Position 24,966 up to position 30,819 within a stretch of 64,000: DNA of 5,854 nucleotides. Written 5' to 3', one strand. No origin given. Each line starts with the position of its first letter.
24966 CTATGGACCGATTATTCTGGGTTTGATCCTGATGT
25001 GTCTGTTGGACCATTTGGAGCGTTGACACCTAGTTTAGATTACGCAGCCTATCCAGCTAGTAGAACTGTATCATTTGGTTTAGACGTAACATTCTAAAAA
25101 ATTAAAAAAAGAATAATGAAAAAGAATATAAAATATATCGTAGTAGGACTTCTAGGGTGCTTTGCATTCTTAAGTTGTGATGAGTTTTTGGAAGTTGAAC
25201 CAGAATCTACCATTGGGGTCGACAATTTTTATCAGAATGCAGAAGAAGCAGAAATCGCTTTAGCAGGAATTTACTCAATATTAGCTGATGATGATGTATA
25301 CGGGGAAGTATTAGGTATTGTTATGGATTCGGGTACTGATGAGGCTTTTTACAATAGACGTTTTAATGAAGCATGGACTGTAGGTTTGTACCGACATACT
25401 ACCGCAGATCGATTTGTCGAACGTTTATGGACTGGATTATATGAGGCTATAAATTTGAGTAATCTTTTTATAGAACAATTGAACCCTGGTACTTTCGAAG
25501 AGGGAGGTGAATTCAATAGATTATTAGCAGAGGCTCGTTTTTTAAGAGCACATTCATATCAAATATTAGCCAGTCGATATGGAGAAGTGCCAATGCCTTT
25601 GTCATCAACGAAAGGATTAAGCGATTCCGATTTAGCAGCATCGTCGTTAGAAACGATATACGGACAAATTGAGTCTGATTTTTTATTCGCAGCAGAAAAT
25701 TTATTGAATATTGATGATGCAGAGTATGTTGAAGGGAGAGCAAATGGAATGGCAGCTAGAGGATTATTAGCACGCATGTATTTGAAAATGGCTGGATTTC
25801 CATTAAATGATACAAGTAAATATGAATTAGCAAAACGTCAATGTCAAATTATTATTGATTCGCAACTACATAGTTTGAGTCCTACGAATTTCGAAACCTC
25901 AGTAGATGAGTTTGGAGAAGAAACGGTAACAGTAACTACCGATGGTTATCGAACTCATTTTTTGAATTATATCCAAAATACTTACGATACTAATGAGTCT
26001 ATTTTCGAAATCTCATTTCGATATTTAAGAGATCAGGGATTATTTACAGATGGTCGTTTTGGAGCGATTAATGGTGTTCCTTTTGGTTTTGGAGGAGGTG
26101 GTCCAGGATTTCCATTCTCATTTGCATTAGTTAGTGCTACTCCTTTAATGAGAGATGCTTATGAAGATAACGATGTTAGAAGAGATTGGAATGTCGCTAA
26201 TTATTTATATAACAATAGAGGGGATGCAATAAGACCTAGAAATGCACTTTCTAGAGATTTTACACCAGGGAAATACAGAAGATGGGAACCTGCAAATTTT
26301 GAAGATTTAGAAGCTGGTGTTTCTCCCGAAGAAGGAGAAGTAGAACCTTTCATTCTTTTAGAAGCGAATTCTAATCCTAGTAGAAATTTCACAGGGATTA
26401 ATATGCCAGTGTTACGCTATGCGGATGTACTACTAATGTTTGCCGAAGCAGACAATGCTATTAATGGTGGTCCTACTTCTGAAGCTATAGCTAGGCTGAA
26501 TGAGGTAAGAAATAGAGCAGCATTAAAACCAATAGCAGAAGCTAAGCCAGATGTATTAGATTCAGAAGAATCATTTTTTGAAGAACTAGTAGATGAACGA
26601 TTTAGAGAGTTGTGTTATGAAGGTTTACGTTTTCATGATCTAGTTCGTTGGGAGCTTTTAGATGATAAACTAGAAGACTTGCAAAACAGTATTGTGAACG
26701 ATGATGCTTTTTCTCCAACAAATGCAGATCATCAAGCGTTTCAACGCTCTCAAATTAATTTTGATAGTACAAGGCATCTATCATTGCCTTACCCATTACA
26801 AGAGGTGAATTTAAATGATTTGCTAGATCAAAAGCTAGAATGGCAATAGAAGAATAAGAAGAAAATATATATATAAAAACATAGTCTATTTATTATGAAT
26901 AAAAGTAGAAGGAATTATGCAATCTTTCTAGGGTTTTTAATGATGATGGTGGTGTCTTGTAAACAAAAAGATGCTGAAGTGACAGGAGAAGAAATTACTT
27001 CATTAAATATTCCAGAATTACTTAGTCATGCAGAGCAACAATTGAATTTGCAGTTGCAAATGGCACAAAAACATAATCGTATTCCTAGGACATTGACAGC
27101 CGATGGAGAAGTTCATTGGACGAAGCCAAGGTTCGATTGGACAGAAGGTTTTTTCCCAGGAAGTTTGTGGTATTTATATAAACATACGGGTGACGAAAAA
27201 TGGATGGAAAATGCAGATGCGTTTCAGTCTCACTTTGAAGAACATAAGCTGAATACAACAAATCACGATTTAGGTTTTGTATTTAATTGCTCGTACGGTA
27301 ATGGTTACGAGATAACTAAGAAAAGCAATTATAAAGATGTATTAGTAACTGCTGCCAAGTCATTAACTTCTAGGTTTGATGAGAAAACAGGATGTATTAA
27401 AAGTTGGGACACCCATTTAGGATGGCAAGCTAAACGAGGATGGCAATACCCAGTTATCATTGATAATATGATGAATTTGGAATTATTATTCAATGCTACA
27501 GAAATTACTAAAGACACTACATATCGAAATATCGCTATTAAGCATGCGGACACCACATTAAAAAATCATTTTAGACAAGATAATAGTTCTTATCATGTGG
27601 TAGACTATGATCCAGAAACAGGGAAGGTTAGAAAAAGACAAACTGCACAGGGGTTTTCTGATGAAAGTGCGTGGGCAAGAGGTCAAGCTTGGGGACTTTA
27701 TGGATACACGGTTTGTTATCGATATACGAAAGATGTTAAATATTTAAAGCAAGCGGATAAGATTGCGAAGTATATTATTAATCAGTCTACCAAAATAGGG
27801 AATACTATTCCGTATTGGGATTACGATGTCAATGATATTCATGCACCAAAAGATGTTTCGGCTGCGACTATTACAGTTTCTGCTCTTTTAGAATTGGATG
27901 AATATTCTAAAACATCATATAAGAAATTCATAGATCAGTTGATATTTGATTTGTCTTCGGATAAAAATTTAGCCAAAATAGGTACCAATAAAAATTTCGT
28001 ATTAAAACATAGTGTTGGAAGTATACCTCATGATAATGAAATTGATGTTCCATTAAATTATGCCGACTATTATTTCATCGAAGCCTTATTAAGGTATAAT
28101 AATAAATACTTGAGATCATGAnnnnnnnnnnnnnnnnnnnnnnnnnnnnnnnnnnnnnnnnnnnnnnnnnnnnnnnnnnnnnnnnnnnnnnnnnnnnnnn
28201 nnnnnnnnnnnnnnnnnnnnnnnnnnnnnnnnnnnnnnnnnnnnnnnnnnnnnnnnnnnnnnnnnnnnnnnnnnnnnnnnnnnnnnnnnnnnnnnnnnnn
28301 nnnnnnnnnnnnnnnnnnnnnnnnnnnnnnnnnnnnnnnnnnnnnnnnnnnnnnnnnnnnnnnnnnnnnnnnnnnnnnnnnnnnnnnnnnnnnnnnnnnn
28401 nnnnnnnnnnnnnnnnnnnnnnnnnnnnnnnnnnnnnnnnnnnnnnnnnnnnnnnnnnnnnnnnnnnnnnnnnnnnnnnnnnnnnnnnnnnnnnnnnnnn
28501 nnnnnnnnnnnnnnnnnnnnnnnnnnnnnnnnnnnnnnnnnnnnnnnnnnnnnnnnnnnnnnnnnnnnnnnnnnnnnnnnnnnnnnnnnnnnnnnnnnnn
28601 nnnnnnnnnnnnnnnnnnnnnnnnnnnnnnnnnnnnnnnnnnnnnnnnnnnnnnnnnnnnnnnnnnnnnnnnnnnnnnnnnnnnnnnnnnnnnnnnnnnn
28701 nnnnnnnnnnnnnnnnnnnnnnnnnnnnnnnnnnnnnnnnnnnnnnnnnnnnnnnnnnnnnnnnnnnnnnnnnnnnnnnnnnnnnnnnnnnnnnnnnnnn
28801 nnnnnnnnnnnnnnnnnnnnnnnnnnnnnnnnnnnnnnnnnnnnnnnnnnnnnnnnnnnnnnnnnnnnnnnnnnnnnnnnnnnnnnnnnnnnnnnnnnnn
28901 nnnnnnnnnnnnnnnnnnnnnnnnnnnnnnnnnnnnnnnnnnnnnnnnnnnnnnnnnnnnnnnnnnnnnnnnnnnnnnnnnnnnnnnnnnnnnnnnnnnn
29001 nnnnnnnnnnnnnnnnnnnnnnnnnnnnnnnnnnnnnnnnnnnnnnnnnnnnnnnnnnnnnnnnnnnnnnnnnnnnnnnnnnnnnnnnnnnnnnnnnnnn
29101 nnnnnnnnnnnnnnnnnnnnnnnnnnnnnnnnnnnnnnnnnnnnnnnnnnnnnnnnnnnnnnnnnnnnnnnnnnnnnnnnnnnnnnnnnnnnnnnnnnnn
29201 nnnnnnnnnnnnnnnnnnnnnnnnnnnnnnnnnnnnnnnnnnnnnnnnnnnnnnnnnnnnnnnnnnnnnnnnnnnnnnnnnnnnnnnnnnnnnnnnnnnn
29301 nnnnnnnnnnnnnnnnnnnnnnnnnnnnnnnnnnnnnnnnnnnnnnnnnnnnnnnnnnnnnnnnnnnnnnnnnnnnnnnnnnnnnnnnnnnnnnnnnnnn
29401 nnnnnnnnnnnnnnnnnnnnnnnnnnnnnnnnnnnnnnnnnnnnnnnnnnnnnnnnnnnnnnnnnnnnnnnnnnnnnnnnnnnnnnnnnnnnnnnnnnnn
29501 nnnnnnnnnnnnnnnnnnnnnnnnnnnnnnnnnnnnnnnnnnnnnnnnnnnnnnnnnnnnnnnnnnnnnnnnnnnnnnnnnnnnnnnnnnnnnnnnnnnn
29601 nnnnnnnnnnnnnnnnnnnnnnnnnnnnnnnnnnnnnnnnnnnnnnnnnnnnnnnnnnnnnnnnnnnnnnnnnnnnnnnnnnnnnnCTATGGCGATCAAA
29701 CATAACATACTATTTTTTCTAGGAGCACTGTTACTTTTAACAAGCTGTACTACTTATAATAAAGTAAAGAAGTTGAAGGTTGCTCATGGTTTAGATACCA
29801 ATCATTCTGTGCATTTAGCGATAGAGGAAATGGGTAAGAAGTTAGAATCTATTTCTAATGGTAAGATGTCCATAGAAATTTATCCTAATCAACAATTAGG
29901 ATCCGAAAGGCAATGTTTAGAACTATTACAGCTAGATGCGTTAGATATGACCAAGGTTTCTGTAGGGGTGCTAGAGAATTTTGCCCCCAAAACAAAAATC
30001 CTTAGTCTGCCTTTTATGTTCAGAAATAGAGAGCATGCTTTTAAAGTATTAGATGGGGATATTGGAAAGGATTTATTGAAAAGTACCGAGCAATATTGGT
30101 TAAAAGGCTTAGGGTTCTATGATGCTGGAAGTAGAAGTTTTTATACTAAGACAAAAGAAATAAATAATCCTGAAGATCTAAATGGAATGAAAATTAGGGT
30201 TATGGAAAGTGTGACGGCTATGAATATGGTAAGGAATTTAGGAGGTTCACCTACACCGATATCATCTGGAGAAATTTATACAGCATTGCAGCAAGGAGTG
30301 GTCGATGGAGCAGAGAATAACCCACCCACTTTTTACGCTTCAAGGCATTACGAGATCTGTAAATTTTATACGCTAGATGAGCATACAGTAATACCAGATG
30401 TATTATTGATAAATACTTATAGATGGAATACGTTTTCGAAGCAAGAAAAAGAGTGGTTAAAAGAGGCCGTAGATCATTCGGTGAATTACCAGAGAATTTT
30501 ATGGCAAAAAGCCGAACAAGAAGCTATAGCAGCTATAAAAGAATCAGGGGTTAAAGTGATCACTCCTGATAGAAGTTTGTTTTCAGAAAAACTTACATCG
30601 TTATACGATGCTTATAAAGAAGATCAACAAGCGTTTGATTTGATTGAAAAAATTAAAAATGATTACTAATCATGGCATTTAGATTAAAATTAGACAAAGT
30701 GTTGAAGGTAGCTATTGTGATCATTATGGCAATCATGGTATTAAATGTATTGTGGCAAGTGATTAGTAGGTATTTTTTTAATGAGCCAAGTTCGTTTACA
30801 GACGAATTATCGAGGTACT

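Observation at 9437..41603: Marine PUL with a gene set pointing to chondroitin/dermatan-sulfate-like proteoglycans, using TRAP uptake and several unassigned proteins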

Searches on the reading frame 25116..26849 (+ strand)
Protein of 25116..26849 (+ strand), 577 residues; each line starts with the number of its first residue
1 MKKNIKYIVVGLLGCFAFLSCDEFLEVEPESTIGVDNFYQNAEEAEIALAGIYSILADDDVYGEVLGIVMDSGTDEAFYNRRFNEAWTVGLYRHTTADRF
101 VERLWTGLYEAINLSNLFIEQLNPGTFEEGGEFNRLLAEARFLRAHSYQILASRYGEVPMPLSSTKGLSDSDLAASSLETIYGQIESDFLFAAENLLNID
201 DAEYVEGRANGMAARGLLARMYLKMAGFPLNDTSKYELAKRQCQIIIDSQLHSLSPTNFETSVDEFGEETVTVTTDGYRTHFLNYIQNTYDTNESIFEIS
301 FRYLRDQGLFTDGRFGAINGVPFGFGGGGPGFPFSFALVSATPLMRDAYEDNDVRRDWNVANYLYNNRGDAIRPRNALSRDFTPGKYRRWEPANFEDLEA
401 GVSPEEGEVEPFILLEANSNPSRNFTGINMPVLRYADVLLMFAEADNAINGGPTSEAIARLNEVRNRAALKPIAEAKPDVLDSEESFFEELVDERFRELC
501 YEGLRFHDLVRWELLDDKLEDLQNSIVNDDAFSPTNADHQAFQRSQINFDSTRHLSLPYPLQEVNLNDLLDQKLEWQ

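Call 3: search_protein_families(library=pfam, proteins=[window:25116-26849:+], max_evalue=0.01)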
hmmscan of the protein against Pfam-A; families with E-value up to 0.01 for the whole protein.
window:25116-26849:+ (577 aa): 2 families
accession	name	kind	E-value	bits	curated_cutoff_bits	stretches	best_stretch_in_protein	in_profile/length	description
PF07980.17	SusD_RagB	-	5.3e-35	121.9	23.1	1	294-576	2-297/297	SusD family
PF14322.12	SusD-like_3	-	5.1e-19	69.7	27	1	23-223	1-191/191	Starch-binding associating with outer membrane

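Call 67: search_protein_families(library=ncbifam, proteins=[window:25116-26849:+], max_evalue=0.00001)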
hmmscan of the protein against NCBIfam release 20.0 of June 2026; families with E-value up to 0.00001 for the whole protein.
window:25116-26849:+ (577 aa): 2 families
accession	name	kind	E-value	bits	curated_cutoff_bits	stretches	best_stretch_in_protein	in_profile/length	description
NF033071.0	SusD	exception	4.7e-19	68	725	2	420-515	429-513/558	starch-binding outer membrane lipoprotein SusD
NF033072.0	NanU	exception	4.2e-16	59.1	425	1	1-249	1-251/521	SusD family outer membrane lipoprotein NanU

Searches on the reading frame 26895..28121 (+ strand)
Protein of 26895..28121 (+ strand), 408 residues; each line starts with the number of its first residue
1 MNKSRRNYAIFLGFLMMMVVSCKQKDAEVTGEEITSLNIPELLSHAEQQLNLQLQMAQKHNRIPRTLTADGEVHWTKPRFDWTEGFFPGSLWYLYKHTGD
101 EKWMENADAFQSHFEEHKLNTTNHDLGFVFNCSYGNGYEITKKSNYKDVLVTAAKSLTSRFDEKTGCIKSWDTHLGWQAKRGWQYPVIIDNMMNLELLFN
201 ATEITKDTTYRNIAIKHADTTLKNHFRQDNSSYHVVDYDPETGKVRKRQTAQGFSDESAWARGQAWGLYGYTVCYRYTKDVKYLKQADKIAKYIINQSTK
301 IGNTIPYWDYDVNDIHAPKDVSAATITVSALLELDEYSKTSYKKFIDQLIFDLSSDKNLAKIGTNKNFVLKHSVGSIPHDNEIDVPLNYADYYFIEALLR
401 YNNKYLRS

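Call 3: search_protein_families(library=pfam, proteins=[window:26895-28121:+], max_evalue=0.01)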
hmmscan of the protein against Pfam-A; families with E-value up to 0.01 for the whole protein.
window:26895-28121:+ (408 aa): 6 families
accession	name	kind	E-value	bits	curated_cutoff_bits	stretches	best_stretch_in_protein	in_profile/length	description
PF07470.19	Glyco_hydro_88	-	1.8e-11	44.1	26.6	1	76-270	23-209/352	Glycosyl Hydrolase Family 88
PF03663.20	Glyco_hydro_76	-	5.6e-07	29.8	25.9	0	74-120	211-257/366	Glycosyl hydrolase family 76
PF01532.26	Glyco_hydro_47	-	0.00019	21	22.9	0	90-118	366-394/455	Glycosyl hydrolase family 47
PF07221.17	GlcNAc_2-epim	-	0.0003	20.6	23.4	0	145-235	100-184/347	N-acylglucosamine 2-epimerase (GlcNAc 2-epimerase)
PF07944.18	Beta-AFase-like_GH127_cat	-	0.00044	19.8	24.9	0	192-298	188-262/376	Beta-L-arabinofuranosidase, GH127 catalytic domain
PF06662.19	C5-epim_C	-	0.0047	16.9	23.3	0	258-302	27-69/188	D-glucuronyl C5-epimerase C-terminus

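Call 11: search_solved_structures(query=window:26895-28121:+, max_evalue=0.01)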
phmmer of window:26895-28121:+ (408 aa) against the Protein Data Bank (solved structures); distinct sequences matched with E-value up to 0.01: 8.
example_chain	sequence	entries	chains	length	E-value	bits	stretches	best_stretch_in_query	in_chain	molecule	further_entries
3wiw_A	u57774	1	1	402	1e-98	334.2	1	43-402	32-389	Glycosyl hydrolase family 88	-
3anj_A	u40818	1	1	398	9.6e-49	169.6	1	32-402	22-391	Putative uncharacterized protein gbs1889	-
2zzr_A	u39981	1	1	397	1.2e-48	169.2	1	32-402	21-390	Unsaturated glucuronyl hydrolase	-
3wux_A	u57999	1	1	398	3.4e-48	167.7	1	32-402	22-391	Unsaturated chondroitin disaccharide hydrolase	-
3ani_A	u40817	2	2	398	4.8e-48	167.3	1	32-402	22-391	Putative uncharacterized protein gbs1889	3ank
3vxd_A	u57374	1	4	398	4.9e-48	167.3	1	32-402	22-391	Putative uncharacterized protein gbs1889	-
1vd5_A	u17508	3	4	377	3.1e-45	158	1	74-402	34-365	unsaturated glucuronyl hydrolase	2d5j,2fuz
2ahf_A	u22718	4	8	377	1.5e-44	155.8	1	74-402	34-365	unsaturated glucuronyl hydrolase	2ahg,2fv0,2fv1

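Call 17: search_protein_families(library=ncbifam, proteins=[window:26895-28121:+], max_evalue=0.01)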
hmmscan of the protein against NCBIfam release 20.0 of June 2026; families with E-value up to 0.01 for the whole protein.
window:26895-28121:+ (408 aa): 0 families

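Call 77: search_solved_structures(query=window:26895-28121:+, max_evalue=1e-47, show_alignments=3)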
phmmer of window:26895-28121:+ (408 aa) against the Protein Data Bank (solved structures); distinct sequences matched with E-value up to 1e-47: 6.
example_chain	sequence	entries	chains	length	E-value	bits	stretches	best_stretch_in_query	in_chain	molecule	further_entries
3wiw_A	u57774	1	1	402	1e-98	334.2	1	43-402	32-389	Glycosyl hydrolase family 88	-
3anj_A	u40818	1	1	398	9.6e-49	169.6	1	32-402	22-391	Putative uncharacterized protein gbs1889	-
2zzr_A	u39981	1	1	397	1.2e-48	169.2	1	32-402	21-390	Unsaturated glucuronyl hydrolase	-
3wux_A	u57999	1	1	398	3.4e-48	167.7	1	32-402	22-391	Unsaturated chondroitin disaccharide hydrolase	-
3ani_A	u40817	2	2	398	4.8e-48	167.3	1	32-402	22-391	Putative uncharacterized protein gbs1889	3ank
3vxd_A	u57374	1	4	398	4.9e-48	167.3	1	32-402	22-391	Putative uncharacterized protein gbs1889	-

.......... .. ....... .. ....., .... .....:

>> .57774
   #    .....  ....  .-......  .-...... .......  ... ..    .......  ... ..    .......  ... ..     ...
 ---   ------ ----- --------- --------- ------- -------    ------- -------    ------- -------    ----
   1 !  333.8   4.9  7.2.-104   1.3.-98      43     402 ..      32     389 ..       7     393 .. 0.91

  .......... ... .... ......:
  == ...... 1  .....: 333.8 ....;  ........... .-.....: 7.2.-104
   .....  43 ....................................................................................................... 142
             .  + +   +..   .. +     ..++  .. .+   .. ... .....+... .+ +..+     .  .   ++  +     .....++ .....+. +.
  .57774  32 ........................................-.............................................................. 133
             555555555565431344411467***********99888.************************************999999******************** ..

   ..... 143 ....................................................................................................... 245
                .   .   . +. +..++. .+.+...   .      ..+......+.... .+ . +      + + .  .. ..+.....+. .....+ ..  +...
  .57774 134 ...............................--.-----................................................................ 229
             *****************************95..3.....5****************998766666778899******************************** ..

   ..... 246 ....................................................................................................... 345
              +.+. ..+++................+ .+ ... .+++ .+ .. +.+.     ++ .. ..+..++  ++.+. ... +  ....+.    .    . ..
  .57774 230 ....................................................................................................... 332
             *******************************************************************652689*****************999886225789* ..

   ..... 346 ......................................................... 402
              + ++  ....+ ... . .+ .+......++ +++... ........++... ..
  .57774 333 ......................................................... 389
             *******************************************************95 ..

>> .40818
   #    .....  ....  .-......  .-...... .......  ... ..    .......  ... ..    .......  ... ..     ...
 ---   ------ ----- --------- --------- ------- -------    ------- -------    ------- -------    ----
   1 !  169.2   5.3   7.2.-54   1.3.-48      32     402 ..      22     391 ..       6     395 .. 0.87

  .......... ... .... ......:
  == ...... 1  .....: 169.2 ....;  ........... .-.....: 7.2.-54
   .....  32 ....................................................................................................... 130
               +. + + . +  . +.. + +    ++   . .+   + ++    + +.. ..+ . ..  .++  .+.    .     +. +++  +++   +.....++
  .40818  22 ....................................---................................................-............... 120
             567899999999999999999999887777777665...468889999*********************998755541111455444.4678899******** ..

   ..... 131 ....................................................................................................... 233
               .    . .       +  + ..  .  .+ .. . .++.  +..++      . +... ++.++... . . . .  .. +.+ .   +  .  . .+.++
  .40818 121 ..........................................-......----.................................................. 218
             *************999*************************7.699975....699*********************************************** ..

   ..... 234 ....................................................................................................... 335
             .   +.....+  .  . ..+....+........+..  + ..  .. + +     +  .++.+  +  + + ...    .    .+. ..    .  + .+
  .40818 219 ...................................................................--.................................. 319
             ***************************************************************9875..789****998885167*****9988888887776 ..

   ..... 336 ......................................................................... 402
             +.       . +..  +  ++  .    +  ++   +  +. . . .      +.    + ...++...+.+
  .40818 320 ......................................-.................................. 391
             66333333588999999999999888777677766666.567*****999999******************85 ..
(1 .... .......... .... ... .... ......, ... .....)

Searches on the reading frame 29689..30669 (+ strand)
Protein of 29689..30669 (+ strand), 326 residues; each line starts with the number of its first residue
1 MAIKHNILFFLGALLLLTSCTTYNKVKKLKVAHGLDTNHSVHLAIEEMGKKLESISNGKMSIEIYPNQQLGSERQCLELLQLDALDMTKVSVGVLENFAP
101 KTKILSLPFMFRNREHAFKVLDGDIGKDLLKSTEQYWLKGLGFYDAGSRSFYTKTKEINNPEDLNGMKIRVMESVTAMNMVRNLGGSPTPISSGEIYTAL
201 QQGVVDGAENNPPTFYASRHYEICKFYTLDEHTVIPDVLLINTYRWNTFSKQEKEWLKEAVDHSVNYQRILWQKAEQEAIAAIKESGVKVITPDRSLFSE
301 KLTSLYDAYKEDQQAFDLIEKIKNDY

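Call 4: search_protein_families(library=pfam, proteins=[window:29689-30669:+], max_evalue=0.01)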
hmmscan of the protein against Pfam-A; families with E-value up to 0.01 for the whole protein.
window:29689-30669:+ (326 aa): 1 family
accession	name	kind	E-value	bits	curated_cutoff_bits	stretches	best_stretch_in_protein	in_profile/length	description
PF03480.18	DctP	-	5.8e-84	282.2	23.4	1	32-311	2-285/286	Bacterial extracellular solute-binding protein, family 7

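Call 67: search_protein_families(library=ncbifam, proteins=[window:29689-30669:+], max_evalue=0.00001)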
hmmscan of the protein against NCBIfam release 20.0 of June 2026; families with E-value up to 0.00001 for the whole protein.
window:29689-30669:+ (326 aa): 2 families
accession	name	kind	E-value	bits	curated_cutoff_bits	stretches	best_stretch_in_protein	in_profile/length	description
NF037995.1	TRAP_S1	subfamily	1.1e-76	257.7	50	1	30-294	1-264/271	TRAP transporter substrate-binding protein DctP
TIGR00787.1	dctP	subfamily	7.1e-75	251.8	175.05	1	32-286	2-256/257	DctP family TRAP transporter solute-binding subunit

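Call 71: search_solved_structures(query=window:29689-30669:+, max_evalue=1e-20)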
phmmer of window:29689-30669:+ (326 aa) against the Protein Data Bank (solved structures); distinct sequences matched with E-value up to 1e-20: 68 (the best 60 are shown).
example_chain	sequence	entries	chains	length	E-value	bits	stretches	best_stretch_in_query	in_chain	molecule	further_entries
4n8y_A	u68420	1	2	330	6.5e-71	242.6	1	42-324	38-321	Putative TRAP-type C4-dicarboxylate transport system, binding periplasmic protein (DctP su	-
4x8r_A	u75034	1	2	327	1.4e-68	234.9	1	45-323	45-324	TRAP dicarboxylate transporter, DctP subunit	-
4ovr_A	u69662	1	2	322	1.9e-67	231.2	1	37-323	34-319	TRAP dicarboxylate transporter, DctP subunit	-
4xfe_A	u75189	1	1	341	1.8e-58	201.7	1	39-322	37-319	TRAP dicarboxylate transporter subunit DctP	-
4ovq_A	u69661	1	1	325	6e-58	200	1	44-313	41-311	TRAP dicarboxylate ABC transporter, substrate-binding protein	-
4mhf_A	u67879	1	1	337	7.8e-58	199.6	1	33-314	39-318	TRAP dicarboxylate transporter, DctP subunit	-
4mij_A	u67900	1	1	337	7.8e-58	199.6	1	33-314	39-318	TRAP dicarboxylate transporter, DctP subunit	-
4pf8_A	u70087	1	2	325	1.1e-57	199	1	39-323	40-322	TRAP-T family transporter, DctP (Periplasmic binding) subunit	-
4ng7_A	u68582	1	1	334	8.7e-57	196.1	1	37-315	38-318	TRAP periplasmic solute binding protein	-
4x04_A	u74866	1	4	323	1.1e-56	195.8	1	36-315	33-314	solute binding protein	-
4n91_A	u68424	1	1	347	1.3e-56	195.5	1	14-309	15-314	TRAP dicarboxylate transporter, DctP subunit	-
4p1l_A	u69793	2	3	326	1.5e-54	188.8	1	44-315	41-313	TRAP dicarboxylate transporter, DctP subunit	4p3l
4n15_A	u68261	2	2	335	2.9e-53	184.6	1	38-323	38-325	TRAP dicarboxylate transporter, DctP subunit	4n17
4ln5_A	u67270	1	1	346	3.3e-53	184.4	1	38-323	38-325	TRAP dicarboxylate transporter, DctP subunit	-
4pdd_A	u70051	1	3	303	1.9e-43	152.3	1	59-309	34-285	TRAP dicarboxylate transporter, DctP subunit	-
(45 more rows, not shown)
